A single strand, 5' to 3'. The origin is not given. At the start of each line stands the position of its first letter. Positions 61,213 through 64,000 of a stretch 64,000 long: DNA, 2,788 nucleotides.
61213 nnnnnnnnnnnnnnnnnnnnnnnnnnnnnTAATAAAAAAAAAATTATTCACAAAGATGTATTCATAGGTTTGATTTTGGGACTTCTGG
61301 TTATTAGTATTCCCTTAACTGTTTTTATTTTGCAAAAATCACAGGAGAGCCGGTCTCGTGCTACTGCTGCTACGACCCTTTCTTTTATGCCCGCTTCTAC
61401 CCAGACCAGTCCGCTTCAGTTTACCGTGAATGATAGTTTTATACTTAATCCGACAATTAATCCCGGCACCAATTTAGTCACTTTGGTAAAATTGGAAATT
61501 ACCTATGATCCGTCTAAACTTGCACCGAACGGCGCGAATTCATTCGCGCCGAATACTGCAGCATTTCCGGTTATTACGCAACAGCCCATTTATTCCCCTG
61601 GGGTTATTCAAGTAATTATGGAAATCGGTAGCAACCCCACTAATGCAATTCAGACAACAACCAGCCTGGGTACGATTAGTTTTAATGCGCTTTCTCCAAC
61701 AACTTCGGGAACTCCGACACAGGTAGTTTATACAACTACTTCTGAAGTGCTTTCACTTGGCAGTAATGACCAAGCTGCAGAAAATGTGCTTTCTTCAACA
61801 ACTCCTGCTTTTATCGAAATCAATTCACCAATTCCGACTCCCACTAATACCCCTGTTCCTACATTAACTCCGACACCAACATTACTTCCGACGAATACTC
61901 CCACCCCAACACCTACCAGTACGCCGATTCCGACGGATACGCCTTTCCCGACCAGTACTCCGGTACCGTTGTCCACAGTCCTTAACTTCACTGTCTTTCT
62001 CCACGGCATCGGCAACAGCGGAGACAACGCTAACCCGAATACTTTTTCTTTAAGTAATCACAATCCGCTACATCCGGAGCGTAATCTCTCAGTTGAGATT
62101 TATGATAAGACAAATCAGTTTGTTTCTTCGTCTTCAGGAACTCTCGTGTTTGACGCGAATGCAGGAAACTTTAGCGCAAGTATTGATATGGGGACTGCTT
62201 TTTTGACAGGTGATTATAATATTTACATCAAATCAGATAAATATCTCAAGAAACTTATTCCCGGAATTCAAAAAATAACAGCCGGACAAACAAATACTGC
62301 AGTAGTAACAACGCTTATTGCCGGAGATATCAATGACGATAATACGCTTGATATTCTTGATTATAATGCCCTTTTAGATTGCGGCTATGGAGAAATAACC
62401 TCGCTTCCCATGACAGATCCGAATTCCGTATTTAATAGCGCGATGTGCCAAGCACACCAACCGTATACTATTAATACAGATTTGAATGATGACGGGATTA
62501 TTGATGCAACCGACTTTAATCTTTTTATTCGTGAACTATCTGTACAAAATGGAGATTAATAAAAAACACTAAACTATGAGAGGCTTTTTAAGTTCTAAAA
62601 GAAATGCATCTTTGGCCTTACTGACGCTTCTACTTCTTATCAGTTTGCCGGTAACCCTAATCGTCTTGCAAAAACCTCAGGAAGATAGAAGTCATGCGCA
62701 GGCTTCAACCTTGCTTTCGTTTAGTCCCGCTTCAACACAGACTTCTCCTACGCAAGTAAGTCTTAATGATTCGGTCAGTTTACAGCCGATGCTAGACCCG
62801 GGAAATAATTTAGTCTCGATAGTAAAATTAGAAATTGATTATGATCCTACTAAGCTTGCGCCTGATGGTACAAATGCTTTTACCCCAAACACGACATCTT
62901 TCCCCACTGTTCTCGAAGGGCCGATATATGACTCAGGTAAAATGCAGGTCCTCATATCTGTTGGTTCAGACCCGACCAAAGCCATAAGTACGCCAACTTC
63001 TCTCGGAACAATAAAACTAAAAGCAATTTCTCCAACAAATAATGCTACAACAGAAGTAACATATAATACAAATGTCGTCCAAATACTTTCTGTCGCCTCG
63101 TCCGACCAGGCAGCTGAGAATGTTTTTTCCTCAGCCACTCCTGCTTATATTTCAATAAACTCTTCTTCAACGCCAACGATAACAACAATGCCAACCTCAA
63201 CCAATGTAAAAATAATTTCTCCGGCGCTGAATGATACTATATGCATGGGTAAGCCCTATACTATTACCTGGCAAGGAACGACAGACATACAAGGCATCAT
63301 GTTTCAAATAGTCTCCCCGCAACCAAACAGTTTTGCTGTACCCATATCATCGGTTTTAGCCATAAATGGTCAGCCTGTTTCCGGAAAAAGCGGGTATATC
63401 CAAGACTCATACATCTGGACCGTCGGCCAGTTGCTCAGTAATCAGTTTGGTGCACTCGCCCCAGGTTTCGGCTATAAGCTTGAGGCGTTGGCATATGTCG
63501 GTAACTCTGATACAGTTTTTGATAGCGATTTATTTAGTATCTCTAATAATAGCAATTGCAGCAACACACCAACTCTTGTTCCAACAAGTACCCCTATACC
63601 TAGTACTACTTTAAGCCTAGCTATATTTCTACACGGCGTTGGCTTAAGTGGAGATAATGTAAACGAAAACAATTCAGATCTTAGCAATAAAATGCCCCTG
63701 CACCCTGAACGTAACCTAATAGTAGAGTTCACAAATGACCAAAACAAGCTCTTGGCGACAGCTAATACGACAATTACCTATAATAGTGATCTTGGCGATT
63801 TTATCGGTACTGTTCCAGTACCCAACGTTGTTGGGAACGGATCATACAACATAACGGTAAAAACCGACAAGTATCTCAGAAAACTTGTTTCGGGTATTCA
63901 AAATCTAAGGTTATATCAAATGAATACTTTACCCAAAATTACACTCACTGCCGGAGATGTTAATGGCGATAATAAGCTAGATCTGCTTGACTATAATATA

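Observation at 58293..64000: Tandem array of three membrane-anchored proteins with C-terminal dockerin repeats; two carry cohesin-like N-terminal domains - a cellulosome-style cohesin-dockerin surface assembly system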

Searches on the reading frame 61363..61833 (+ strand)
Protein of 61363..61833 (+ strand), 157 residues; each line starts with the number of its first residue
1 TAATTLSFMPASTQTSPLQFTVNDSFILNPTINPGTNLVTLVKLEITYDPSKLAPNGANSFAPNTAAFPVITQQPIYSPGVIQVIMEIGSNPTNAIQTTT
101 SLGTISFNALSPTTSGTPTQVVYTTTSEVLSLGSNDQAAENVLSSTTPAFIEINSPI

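Call 24: search_solved_structures(query=A2, max_evalue=10, show_alignments=2)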
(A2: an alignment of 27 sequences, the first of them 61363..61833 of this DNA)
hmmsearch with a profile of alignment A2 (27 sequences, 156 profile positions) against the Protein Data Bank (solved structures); distinct sequences matched with E-value up to 10: 1.
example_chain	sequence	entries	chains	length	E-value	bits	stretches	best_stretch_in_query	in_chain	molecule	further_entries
2oze_A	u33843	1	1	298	0.16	15.3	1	11-61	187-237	Orf delta'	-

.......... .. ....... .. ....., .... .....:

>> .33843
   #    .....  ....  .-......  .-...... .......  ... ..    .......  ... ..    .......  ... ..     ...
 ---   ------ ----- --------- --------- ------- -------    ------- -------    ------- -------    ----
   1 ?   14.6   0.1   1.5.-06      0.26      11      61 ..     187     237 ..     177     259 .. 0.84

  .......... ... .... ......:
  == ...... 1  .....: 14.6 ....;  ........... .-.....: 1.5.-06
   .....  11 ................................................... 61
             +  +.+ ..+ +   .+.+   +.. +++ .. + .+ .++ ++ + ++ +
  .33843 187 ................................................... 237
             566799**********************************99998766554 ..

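Call 31: predict_structure(alignment_id=A2)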
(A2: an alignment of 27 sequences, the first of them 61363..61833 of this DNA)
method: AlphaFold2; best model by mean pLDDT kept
length: 157 residues; sequences in the alignment: 27
mean_pLDDT: 93.8   pTM: 0.87
mean pLDDT of the five models: 93.8, 93.3, 92.0, 91.1, 90.8
residues with pLDDT >= 90: 131; 70-90: 25; 50-70: 1; < 50: 0
segments of 3 or more residues with pLDDT < 50: none
pLDDT, mean of each block of 10 residues (from residue 1): 90 98 98 95 98 94 95 92 94 91 98 94 97 79 96 90
secondary structure, 60 per line:
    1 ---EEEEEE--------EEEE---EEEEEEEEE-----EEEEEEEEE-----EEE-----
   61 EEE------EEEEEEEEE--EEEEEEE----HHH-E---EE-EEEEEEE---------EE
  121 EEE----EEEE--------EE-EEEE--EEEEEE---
elements in order: E4-9 E18-21 E25-33 E39-47 E53-55 E61-63 E70-78 E81-87 E103-109 E119-123 E128-131 E143-146 E149-154

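Call 34: fold_search(model_id=the predicted structure, library=pdb)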
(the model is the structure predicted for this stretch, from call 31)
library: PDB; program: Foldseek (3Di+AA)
matches with E <= 10: 1985; with E <= 0.001: 91
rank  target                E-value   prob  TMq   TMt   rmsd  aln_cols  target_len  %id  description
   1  6kgf_C                2.5e-09  1.00  0.68  0.72   3.5       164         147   19  Crystal structure of CaDoc0917(R16D)-CaCohA2 complex at pH 8.2 (released 2020-07-08)
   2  6kgc_A                6.1e-09  1.00  0.64  0.70   4.0       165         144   18  Crystal structure of CaDoc0917(R49D)-CaCohA2 complex at pH 5.4 (released 2020-07-08)
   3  6kgd_A                8.4e-09  1.00  0.63  0.67   4.3       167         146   18  Crystal structure of CaDoc0917(R49D)-CaCohA2 complex at pH 8.0 (released 2020-07-08)
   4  6kge_A                1.0e-08  1.00  0.67  0.74   3.5       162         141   18  Crystal structure of CaDoc0917(R16D)-CaCohA2 complex at pH 5.5 (released 2020-07-08)
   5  6kgf_A                4.2e-08  1.00  0.65  0.70   3.6       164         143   18  Crystal structure of CaDoc0917(R16D)-CaCohA2 complex at pH 8.2 (released 2020-07-08)
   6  5nrm_A                2.0e-07  1.00  0.67  0.74   4.6       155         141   18  Crystal structure of the sixth cohesin from Acetivibrio cellulolyticus' scaffoldin B in complex with Cel5 dockerin S51 (released 2018-01-31)
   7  1g1k_A                2.2e-07  1.00  0.71  0.78   3.2       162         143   15  COHESIN MODULE FROM THE CELLULOSOME OF CLOSTRIDIUM CELLULOLYTICUM (released 2000-11-22)
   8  4ums                  2.6e-07  1.00  0.71  0.73   4.2       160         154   12  The crystal structure of the seventh ScaB type I cohesin from Pseudobacteroides cellulosolvens (released 2015-05-06)
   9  5lxv_C                2.7e-07  1.00  0.68  0.63   5.5       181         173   15  Crystal structure of Ruminococcus flavefaciens scaffoldin C cohesin in complex with a dockerin from an uncharacterized (released 2016-10-19)
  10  6kg8_MODEL_1_A        2.9e-07  1.00  0.66  0.67   3.7       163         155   18  Solution structure of CaCohA2 from Clostridium acetobutylicum (released 2020-07-08)
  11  5lxv_A                3.0e-07  1.00  0.66  0.61   5.7       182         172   16  Crystal structure of Ruminococcus flavefaciens scaffoldin C cohesin in complex with a dockerin from an uncharacterized (released 2016-10-19)
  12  4uyp_C                7.1e-07  1.00  0.69  0.74   3.9       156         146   13  High resolution structure of the third cohesin ScaC in complex with the ScaB dockerin with a mutation in the N-termina (released 2015-04-15)
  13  2vn5_C                7.5e-07  1.00  0.67  0.71   4.4       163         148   14  The Clostridium cellulolyticum dockerin displays a dual binding mode for its cohesin partner (released 2008-05-20)
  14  4uyq_A                8.8e-07  1.00  0.68  0.74   3.9       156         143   13  High resolution structure of the third cohesin ScaC in complex with the ScaB dockerin with a mutation in the C-termina (released 2015-04-15)
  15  5nrk_A                9.2e-07  1.00  0.66  0.72   4.7       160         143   17  Crystal structure of the sixth cohesin from Acetivibrio cellulolyticus' scaffoldin B in complex with Cel5 dockerin S15 (released 2018-01-31)
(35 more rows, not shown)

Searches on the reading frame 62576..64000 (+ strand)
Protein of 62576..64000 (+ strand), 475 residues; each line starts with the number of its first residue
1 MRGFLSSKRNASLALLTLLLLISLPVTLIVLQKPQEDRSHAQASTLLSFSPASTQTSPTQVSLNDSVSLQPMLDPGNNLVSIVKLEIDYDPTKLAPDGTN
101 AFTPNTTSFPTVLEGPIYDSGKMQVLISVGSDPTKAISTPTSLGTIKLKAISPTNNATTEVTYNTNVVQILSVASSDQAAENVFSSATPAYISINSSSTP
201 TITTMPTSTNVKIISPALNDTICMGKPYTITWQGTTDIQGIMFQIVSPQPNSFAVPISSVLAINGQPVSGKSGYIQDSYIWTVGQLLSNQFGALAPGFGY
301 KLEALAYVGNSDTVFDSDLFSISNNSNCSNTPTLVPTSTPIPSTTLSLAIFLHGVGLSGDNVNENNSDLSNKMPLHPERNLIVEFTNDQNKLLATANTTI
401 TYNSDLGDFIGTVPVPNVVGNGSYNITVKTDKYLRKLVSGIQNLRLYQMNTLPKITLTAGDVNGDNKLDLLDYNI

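Call 6: search_protein_families(library=pfam, proteins=[window:62576-64000:+], max_evalue=1)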
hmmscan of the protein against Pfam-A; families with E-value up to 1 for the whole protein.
window:62576-64000:+ (475 aa): 3 families
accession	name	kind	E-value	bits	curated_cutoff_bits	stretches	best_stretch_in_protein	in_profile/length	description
PF00963.24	Cohesin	-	0.0016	19.1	24.1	1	77-168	26-119/139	Cohesin domain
PF01839.29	FG-GAP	-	0.029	14.7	22.1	1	456-471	4-19/37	FG-GAP repeat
PF10342.15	Kre9_KNH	-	0.07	14.3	24.6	1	215-289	1-67/94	Kre9/KNH-like N-terminal Ig-like domain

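Call 7: search_protein_families(library=ncbifam, proteins=[window:62576-64000:+], max_evalue=1)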
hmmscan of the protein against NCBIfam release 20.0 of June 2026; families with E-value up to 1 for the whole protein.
window:62576-64000:+ (475 aa): 0 families
